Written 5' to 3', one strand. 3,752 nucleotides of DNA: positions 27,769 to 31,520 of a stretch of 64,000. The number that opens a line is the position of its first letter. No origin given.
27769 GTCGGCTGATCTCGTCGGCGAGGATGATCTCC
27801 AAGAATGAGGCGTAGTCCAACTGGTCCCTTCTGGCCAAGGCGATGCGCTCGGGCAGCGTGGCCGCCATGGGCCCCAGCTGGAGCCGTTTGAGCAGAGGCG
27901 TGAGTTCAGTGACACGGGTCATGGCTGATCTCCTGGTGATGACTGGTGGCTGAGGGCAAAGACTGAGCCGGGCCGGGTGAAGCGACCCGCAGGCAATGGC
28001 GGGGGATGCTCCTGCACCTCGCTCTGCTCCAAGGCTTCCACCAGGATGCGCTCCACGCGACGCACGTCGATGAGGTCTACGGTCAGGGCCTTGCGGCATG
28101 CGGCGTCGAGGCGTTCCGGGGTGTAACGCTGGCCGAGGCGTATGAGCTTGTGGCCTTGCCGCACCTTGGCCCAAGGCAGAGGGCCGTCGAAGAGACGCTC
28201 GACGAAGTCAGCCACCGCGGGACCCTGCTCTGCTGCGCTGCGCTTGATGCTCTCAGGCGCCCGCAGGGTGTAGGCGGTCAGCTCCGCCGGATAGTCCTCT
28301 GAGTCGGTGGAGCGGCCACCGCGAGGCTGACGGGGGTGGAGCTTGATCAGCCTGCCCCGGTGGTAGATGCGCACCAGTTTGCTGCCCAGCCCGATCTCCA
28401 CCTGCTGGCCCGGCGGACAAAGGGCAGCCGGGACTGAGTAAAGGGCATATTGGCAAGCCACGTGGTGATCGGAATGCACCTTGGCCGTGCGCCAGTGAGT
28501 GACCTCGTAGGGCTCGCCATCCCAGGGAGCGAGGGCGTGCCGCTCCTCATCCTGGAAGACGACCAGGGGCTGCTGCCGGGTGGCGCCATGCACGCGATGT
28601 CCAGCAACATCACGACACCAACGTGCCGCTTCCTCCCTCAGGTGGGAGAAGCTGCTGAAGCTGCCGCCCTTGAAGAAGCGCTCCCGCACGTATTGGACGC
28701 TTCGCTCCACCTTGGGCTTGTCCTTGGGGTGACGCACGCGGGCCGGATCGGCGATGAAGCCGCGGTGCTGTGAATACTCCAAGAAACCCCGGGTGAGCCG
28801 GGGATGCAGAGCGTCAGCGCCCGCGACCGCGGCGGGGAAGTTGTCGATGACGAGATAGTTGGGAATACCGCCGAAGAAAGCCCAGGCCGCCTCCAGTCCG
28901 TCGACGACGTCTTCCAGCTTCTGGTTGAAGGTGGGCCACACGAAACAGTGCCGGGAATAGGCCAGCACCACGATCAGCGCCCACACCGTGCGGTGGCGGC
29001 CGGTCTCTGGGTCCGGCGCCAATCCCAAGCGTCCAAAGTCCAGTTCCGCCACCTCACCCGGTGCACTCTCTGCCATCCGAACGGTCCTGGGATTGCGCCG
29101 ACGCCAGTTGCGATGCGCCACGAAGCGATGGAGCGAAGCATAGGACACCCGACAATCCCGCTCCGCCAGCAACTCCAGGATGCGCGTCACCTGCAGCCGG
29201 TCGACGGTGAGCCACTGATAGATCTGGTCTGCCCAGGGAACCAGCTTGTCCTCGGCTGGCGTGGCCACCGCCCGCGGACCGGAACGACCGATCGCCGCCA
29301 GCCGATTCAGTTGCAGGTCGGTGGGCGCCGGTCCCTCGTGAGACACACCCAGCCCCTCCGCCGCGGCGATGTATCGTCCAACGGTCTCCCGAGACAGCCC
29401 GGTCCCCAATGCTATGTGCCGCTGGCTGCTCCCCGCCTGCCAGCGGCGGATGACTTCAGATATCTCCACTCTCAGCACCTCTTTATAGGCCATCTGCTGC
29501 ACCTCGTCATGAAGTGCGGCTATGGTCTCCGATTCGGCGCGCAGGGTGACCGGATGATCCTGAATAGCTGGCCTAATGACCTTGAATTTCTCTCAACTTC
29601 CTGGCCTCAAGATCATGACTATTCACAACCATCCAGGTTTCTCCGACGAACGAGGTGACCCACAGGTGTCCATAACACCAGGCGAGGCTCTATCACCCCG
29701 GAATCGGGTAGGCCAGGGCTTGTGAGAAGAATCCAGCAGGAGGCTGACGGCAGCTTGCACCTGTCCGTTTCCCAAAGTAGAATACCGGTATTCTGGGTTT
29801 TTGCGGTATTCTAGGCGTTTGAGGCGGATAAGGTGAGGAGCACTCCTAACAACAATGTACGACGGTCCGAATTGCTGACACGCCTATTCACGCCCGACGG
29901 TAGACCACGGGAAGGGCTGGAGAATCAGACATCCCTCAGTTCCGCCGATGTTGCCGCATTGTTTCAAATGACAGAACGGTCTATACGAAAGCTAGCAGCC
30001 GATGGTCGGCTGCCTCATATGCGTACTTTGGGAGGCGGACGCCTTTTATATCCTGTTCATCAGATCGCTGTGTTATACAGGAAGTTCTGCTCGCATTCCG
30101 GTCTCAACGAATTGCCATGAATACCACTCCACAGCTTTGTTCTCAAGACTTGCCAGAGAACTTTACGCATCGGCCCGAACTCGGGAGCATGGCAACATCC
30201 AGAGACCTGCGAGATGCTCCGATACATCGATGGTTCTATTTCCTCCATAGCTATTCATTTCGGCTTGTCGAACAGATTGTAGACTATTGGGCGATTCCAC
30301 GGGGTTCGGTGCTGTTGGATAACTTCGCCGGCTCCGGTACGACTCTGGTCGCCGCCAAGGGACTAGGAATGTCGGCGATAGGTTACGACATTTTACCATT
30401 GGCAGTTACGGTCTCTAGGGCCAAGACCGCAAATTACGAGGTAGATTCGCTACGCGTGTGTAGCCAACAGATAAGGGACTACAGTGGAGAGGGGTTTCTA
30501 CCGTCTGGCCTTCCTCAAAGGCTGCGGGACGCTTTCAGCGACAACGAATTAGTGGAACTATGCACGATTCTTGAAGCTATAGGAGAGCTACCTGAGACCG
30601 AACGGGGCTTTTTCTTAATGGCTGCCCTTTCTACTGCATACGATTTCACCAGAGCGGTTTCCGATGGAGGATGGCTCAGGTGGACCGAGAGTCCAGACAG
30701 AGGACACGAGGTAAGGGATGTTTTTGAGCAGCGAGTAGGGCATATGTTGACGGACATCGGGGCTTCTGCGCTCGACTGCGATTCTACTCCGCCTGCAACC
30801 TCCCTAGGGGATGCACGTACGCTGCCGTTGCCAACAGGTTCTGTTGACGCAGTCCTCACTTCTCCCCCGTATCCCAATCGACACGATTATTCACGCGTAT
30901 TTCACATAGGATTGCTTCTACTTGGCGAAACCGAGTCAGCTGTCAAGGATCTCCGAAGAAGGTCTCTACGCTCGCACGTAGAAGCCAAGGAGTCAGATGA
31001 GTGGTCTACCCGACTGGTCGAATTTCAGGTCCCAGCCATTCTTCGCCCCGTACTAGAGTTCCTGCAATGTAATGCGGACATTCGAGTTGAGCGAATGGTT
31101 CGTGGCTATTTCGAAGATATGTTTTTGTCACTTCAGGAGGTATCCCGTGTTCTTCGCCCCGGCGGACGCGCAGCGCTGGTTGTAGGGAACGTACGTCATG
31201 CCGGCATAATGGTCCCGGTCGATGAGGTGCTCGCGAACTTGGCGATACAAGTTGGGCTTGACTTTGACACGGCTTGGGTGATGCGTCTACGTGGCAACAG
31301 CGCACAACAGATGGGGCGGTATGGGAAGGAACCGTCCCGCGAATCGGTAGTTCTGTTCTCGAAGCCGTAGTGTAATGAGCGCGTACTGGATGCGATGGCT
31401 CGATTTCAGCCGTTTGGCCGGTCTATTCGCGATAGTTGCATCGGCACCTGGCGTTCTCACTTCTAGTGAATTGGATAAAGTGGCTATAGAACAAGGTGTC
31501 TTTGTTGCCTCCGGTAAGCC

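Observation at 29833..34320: Compact operon of Xis-like HTH, DNA methyltransferase, unknown 340-aa protein, BrxC/ORC-like ATPase and PIN nuclease: candidate uncharacterised methylation-linked defence system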

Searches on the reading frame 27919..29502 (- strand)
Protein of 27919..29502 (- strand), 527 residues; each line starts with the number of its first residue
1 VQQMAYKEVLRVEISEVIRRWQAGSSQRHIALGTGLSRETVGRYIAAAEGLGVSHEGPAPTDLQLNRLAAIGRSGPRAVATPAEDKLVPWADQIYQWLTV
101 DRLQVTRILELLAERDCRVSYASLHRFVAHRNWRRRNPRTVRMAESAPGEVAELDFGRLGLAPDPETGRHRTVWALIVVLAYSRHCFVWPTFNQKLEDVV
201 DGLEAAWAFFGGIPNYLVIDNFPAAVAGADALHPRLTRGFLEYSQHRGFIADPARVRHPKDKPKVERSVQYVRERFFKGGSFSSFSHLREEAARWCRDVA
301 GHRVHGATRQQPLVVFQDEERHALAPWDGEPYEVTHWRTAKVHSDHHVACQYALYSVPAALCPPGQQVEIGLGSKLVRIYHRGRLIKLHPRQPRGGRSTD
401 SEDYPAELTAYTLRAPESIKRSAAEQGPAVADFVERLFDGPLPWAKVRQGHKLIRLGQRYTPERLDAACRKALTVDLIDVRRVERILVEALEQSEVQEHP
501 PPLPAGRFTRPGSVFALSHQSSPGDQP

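Call 42: search_protein_families(library=pfam, proteins=[window:27919-29502:-], max_evalue=0.001)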
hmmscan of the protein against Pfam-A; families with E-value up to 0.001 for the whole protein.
window:27919-29502:- (527 aa): 3 families
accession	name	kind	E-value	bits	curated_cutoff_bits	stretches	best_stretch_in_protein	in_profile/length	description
PF22483.2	Mu-transpos_C_2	-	1.1e-14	54.4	27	1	330-393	4-65/73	Mu transposase, C-terminal domain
PF00665.32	rve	-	9.9e-09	35.8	32.6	1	147-259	3-102/102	Integrase core domain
PF13683.12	rve_3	-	0.00052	20.1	26.5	0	255-309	9-63/67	Integrase core domain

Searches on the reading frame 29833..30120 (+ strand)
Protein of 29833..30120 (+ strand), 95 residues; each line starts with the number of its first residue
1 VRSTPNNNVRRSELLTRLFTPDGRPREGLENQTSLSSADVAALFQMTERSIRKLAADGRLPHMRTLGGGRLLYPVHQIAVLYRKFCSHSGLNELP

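Call 3: search_protein_families(library=pfam, proteins=[window:29833-30120:+], max_evalue=1)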
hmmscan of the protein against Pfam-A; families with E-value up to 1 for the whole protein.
window:29833-30120:+ (95 aa): 4 families
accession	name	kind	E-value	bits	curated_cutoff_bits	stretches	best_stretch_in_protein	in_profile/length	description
PF12728.13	HTH_17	-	1e-06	29.3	27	1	35-78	2-43/51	Helix-turn-helix domain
PF00376.29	MerR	-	0.0042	17.3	28.2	1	38-71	3-37/38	MerR family regulatory protein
PF13411.12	MerR_1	-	0.013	16.1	21.6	1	36-82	2-47/69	MerR HTH family regulatory protein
PF18291.6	HU-HIG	-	0.24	11.9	26.2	1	30-67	42-79/125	HU domain fused to wHTH, Ig, or Glycine-rich motif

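Call 4: search_protein_families(library=padloc, proteins=[window:29833-30120:+], max_evalue=1)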
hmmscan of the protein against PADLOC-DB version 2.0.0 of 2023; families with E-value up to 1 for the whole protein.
window:29833-30120:+ (95 aa): 1 family
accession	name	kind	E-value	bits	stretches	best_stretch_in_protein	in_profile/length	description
PDLC04133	mad1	-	0.00012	20.3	1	36-84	7-53/60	mads_1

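Call 5: search_protein_families(library=ncbifam, proteins=[window:29833-30120:+], max_evalue=1)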
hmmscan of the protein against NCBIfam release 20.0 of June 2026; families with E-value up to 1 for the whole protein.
window:29833-30120:+ (95 aa): 3 families
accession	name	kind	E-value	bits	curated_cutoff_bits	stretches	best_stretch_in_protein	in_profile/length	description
NF033787.1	HTH_BldC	subfamily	1.1e-07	31.6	77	1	35-70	3-38/49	BldC family transcriptional regulator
TIGR03453.1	partition_RepA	equivalog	0.00086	18.2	348.45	1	32-84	31-83/387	plasmid partitioning protein RepA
TIGR01764.1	excise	domain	0.0033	17.7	28.8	1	36-72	3-38/49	excisionase family DNA-binding protein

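Call 71: find_encoding_contigs(protein=window:29833-30120:+, flank=6000, max_places=6)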
Protein window:29833-30120:+ (95 aa): no gene with exactly this product is on record in the collection.

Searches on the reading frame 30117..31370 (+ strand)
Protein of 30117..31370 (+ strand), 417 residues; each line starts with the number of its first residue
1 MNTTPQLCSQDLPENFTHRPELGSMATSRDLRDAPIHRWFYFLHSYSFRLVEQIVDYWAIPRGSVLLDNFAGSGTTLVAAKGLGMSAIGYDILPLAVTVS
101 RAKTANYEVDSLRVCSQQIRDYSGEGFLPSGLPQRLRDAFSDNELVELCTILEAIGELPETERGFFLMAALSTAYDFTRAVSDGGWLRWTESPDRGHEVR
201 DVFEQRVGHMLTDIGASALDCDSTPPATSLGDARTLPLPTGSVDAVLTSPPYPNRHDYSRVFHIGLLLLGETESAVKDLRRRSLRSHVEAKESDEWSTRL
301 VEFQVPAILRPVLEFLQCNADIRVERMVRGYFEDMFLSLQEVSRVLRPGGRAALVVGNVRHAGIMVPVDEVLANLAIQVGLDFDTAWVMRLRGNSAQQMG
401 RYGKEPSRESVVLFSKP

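Call 3: search_protein_families(library=pfam, proteins=[window:30117-31370:+], max_evalue=1)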
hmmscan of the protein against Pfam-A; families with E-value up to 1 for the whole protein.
window:30117-31370:+ (417 aa): 8 families
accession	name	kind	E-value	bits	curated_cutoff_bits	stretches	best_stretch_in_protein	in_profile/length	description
PF01555.25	N6_N4_Mtase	-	1e-12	48.9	26.7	2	46-94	166-213/221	DNA methylase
PF08241.18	Methyltransf_11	-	2e-06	28.8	21.2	1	313-353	54-94/95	Methyltransferase domain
PF13649.12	Methyltransf_25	-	0.00047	21.2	27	0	67-122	2-58/97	Methyltransferase domain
PF01170.24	UPF0020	-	0.0042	17.3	22.3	1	231-256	110-135/197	RMKL-like, methyltransferase domain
PF13847.12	Methyltransf_31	-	0.0077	16.4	27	0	63-121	4-65/145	Methyltransferase domain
PF13581.12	HATPase_c_2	-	0.11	12.9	27.4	1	118-187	70-123/127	Histidine kinase-like ATPase domain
PF08242.18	Methyltransf_12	-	0.21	12.8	30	0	314-351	64-97/98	Methyltransferase domain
PF06325.19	PrmA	-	0.25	11.3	22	1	64-110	163-210/296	Ribosomal protein L11 methyltransferase (PrmA)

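Call 4: search_protein_families(library=padloc, proteins=[window:30117-31370:+], max_evalue=1)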
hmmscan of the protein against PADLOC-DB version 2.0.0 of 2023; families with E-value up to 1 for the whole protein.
window:30117-31370:+ (417 aa): 64 families (the best 25 are shown)
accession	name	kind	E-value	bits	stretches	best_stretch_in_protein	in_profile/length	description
PDLC03224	MTase_II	-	3.5e-54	182.5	2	242-417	296-481/481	Type II methyltransferase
PDLC03322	MTase_II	-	1.2e-23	81.7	2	41-182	37-191/446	Type II methyltransferase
PDLC03306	MTase_II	-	2.3e-22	77.5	1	28-382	22-390/422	Type II methyltransferase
PDLC03389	MTase_II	-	7e-20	69.2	2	195-389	233-424/445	Type II methyltransferase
PDLC03380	MTase_II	-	7.7e-18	62.9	3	30-113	21-107/393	Type II methyltransferase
PDLC03239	MTase_II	-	2.3e-17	60.9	2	37-290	66-337/442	Type II methyltransferase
PDLC03369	MTase_II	-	5.7e-17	59.6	2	36-105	114-183/532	Type II methyltransferase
PDLC03353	MTase_II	-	2e-14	51.8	2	238-387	23-113/260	Type II methyltransferase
PDLC03362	MTase_II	-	3.6e-14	50.5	2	242-389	261-408/438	Type II methyltransferase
PDLC03316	MTase_II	-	1.1e-13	49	3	62-100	334-371/390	Type II methyltransferase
PDLC03364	MTase_II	-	1.9e-12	44.9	2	49-115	45-111/380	Type II methyltransferase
PDLC03325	MTase_II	-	2.8e-12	44.1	2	62-115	91-144/426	Type II methyltransferase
PDLC03350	MTase_II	-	5.2e-11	40.5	2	58-99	250-290/312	Type II methyltransferase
PDLC04134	mad2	-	2.8e-10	37.6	2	48-120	277-349/492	mads_2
PDLC03249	MTase_II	-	4.3e-10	37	1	52-119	116-195/541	Type II methyltransferase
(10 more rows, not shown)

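Call 5: search_protein_families(library=ncbifam, proteins=[window:30117-31370:+], max_evalue=1)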
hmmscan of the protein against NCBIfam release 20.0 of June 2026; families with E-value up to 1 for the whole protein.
window:30117-31370:+ (417 aa): 13 families
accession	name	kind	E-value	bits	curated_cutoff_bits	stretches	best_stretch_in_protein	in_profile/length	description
TIGR01177.1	TIGR01177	hypoth_equivalog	3.3e-06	26.6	316.55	2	44-111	164-231/330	TIGR01177 family methyltransferase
NF045667.1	MTase_DVU1556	equivalog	3.1e-05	23.5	155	1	48-106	8-67/213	DVU_1556 family methyltransferase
NF050803.1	DnaMtaseCcrMCaul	equivalog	0.0037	16.2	830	1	62-104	205-247/350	adenine-specific DNA-methyltransferase CcrM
NF001790.0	PRK00517.3-3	equivalog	0.0065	15.9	269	1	62-109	122-170/262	50S ribosomal protein L11 methyltransferase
NF010253.0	PRK13699.1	subfamily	0.0068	16.1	244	1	63-94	164-195/226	DNA methyltransferase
NF045825.1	FAmtase_mtf2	equivalog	0.0071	15.6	400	1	334-377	138-179/248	fatty-acid O-methyltransferase Mtf2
NF033398.1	rRNA_meth_EmtA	equivalog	0.042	13.2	625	0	207-253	218-262/336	EmtA family 23S rRNA (guanine(2470)) methyltransferase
NF045823.1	PthPhpthDimycoMt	equivalog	0.094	11.9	300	0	335-373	147-183/256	phthiotriol/phenolphthiotriol dimycocerosates methyltransferase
TIGR03158.1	cas3_cyano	exception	0.096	11.8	69.1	1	366-401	317-355/357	type I-D CRISPR-associated helicase Cas3'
NF040538.1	methyl_ArsM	equivalog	0.096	11.8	500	1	339-359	193-212/356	arsinothricin biosynthesis methyltransferase ArsM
NF041537.1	ArsM_AhpD_UU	exception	0.13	11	510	0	313-353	139-179/345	arsenite methyltransferase/AhpD domain selenoprotein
TIGR00406.1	prmA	equivalog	0.15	11.5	183.15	1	63-110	160-208/288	50S ribosomal protein L11 methyltransferase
NF011527.0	PRK14968.1-1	equivalog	0.53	10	242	0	339-359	134-154/192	putative methyltransferase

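Call 24: search_solved_structures(query=window:30117-31370:+, max_evalue=0.01)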
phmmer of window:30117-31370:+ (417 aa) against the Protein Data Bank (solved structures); distinct sequences matched with E-value up to 0.01: 7.
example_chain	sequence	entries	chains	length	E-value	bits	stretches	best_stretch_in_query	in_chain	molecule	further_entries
2zie_A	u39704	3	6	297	4.7e-08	35.2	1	47-105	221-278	Putative modification methylase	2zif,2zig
8s9m_A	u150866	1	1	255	2.4e-06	29.6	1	59-93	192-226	DNA cytosine-N4 methyltransferase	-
8s9n_A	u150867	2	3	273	3.2e-06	29.2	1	59-93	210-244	DNA cytosine-N4 methyltransferase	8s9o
6zxw_G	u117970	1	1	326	0.00015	23.7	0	35-110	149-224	tRNA (Guanine(10)-N2)-dimethyltransferase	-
6zxv_A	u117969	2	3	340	0.00017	23.5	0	35-110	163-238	tRNA (Guanine(10)-N2)-dimethyltransferase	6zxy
9c3u_A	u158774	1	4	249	0.0045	18.8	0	50-94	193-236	Methyltransferase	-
8urk_A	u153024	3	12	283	0.0046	18.8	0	50-94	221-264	Methyltransferase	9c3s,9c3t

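Call 92: search_dna_similar(query=window:30117-31370:+, collection=plasmids, mode=protein, max_evalue=1e-10, max_rows=15)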
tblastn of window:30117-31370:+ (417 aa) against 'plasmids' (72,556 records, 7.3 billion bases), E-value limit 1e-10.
Records with a match: 36; places in all: 41; records where one place covers at least 80% of the query: 30.
Best place of each record, by identity: <60% 36.
By first word of the organism name: Deinococcus 14; Erwinia 5; Leptolyngbya 2; Roseomonas 2; Ligilactobacillus 2; Bradyrhizobium 2; Enterococcus 1; Halorubrum 1; Burkholderia 1; Allorhizobium 1; and 5 more.
By predicted mobility (MOB-suite, as given by PLSDB): non-mobilizable 26; mobilizable 6; conjugative 4.
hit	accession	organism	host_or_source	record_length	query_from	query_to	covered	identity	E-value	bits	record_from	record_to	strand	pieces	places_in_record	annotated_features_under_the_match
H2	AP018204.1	Leptolyngbya boryana NIES-2135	-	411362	33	414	92%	29.3%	6e-21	102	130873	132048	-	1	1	hypothetical protein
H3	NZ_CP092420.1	Leptolyngbya boryana IU 594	-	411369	33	414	92%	29.3%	6e-21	102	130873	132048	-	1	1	hypothetical protein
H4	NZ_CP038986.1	Deinococcus radiodurans R1 = ATCC 13939 = DSM 20539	cell culture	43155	11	381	89%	28.3%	1e-21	105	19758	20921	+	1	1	site-specific DNA-methyltransferase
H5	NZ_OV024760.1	Deinococcus radiodurans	-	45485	11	381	89%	28.3%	1e-21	105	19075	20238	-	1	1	site-specific DNA-methyltransferase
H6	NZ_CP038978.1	Deinococcus radiodurans R1 = ATCC 13939 = DSM 20539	cell culture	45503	11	381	89%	28.3%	1e-21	105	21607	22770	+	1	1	site-specific DNA-methyltransferase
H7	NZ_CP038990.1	Deinococcus radiodurans R1 = ATCC 13939 = DSM 20539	cell culture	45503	11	381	89%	28.3%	1e-21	105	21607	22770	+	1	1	site-specific DNA-methyltransferase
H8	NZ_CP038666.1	Deinococcus radiodurans R1 = ATCC 13939 = DSM 20539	cell culture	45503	11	381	89%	28.3%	1e-21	105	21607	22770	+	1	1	site-specific DNA-methyltransferase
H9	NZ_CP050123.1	Deinococcus radiodurans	whole organism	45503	11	381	89%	28.3%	1e-21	105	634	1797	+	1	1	site-specific DNA-methyltransferase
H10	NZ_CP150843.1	Deinococcus radiodurans R1 = ATCC 13939 = DSM 20539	Single cell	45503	11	381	89%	28.3%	1e-21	105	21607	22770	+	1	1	site-specific DNA-methyltransferase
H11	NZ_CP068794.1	Deinococcus radiodurans R1 = ATCC 13939 = DSM 20539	cell culture,Orsay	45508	11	381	89%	28.3%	1e-21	105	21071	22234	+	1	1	site-specific DNA-methyltransferase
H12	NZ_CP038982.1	Deinococcus radiodurans R1 = ATCC 13939 = DSM 20539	cell culture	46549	11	381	89%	28.3%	1e-21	105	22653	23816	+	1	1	site-specific DNA-methyltransferase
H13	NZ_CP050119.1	Deinococcus radiodurans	whole organism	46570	11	381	89%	28.3%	1e-21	105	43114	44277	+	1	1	site-specific DNA-methyltransferase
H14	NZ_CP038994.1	Deinococcus radiodurans R1 = ATCC 13939 = DSM 20539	cell culture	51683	11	381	89%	28.3%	1e-21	105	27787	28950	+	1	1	site-specific DNA-methyltransferase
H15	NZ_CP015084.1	Deinococcus radiodurans R1 = ATCC 13939 = DSM 20539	single cell,Irradiated ground pork and ...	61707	11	381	89%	28.3%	1e-21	105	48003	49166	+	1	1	site-specific DNA-methyltransferase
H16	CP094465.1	Deinococcus radiodurans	prokaryote,soil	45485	11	381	89%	28.3%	2e-21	104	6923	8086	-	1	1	site-specific DNA-methyltransferase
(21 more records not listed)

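Call 93: get_annotated_region(hit=H6, flank=5000)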
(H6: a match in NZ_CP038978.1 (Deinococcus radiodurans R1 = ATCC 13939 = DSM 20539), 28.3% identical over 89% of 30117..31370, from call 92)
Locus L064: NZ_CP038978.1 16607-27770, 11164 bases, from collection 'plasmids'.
description: Deinococcus radiodurans R1 = ATCC 13939 = DSM 20539 strain ATCC 13939 substr. S1 plasmid pCP1, complete sequence
organism: Deinococcus radiodurans R1 = ATCC 13939 = DSM 20539 (NCBI taxid 243230)
taxonomy: Bacteria; Deinococcota; Deinococci; Deinococcales; Deinococcaceae; Deinococcus; Deinococcus radiodurans; Deinococcus radiodurans R1 = ATCC 13939 = DSM 20539
host: -; source: cell culture; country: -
typing (MOB-suite, as given by PLSDB): non-mobilizable
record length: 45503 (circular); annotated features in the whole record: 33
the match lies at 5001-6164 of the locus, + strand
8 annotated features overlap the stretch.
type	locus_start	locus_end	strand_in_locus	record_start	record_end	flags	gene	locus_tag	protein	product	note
CDS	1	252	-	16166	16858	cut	-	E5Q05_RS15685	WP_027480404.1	phosphodiester glycosidase family protein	-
CDS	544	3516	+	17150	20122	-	-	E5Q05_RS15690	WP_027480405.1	Tn3 family transposase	-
CDS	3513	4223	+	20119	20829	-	-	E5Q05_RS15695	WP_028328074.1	site-specific integrase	GO:0015074 - DNA integration [Evidence IEA]; GO:0006310 - DNA recombination [Evidence IEA]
CDS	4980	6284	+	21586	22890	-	-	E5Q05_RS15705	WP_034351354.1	site-specific DNA-methyltransferase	-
CDS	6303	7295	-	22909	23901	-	-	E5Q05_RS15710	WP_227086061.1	hypothetical protein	-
CDS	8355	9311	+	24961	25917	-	-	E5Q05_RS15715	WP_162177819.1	hypothetical protein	-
CDS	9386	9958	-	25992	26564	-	-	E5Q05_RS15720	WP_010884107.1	hypothetical protein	-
CDS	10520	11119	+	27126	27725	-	-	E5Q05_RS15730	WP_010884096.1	ParA family protein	-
